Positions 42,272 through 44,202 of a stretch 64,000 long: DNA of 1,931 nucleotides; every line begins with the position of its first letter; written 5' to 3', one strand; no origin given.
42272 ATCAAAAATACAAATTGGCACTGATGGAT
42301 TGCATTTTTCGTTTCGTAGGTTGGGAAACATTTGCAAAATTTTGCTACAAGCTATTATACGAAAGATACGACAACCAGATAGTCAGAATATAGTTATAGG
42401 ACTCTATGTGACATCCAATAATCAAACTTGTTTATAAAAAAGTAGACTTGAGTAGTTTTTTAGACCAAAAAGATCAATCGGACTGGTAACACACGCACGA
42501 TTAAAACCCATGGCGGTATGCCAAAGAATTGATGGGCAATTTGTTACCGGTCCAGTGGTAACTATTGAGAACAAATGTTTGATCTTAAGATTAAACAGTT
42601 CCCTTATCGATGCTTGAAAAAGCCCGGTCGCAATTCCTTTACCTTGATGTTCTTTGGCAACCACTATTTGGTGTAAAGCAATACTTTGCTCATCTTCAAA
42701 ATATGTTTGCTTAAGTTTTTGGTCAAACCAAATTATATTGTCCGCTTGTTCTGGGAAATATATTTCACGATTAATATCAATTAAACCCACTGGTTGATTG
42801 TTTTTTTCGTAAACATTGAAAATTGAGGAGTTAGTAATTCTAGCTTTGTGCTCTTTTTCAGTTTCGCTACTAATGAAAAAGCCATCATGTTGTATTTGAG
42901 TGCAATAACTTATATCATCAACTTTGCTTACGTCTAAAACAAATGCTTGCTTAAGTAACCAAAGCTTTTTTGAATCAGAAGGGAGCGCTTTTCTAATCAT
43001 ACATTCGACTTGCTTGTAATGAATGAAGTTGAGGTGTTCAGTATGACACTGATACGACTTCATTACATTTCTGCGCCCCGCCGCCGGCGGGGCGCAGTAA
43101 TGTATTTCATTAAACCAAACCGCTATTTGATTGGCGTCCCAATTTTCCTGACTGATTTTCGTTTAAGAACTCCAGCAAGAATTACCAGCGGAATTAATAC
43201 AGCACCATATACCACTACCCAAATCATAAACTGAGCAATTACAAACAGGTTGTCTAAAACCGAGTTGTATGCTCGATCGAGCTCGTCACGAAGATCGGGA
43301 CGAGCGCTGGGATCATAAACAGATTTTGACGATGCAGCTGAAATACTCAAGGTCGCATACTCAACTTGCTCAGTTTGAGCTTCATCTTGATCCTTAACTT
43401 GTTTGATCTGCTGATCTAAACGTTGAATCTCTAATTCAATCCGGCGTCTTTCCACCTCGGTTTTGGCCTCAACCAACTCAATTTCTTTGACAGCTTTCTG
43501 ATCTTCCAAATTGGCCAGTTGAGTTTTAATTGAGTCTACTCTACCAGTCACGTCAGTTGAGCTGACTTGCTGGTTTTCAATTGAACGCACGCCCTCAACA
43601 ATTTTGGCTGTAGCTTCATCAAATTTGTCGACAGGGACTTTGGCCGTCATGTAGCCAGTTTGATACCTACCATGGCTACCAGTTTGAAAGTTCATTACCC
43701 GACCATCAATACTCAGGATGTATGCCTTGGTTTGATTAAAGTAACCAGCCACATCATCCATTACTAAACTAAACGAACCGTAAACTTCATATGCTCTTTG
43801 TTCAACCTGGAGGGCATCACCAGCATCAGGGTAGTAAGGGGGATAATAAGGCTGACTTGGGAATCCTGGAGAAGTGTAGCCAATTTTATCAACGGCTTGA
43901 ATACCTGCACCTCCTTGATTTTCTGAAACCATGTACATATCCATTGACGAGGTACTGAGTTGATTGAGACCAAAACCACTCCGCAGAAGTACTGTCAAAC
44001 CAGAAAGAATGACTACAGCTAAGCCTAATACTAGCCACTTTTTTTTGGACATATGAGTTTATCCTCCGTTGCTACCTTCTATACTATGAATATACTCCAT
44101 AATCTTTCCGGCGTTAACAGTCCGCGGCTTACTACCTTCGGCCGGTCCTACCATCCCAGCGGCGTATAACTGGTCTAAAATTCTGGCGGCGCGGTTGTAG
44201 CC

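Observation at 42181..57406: Repeated regulatory architecture: paired 16-bp perfect palindromes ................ spaced about 150 bp, plus a shared promoter/5'UTR driving three small acidic proteins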

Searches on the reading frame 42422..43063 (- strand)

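Call 13: search_protein_families(library=pfam, proteins=[window:42422-43063:-], max_evalue=0.01)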
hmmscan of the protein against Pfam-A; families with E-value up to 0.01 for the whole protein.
window:42422-43063:- (213 aa): 5 families
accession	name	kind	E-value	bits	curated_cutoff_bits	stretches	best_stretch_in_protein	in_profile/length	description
PF00583.31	Acetyltransf_1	-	2.1e-09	38.1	20.7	1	70-187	24-116/116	Acetyltransferase (GNAT) family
PF13508.13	Acetyltransf_7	-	1.4e-05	25.8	27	1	81-160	4-58/84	Acetyltransferase (GNAT) domain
PF13673.13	Acetyltransf_10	-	6.6e-05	23.3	23.6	1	129-158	53-82/128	Acetyltransferase (GNAT) domain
PF17013.11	Acetyltransf_15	-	0.0017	18.3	35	1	74-158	32-103/210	Putative acetyl-transferase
PF08445.16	FR47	-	0.0086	16.5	22.1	0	126-190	20-80/86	FR47-like protein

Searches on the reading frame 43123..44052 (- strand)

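Call 13: search_protein_families(library=pfam, proteins=[window:43123-44052:-], max_evalue=0.01)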
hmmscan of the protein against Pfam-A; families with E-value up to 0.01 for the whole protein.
window:43123-44052:- (309 aa): 1 family
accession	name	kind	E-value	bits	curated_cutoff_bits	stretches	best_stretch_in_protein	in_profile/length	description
PF14257.11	DUF4349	-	3.1e-21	76.1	27.7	1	92-294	7-205/213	Domain of unknown function (DUF4349)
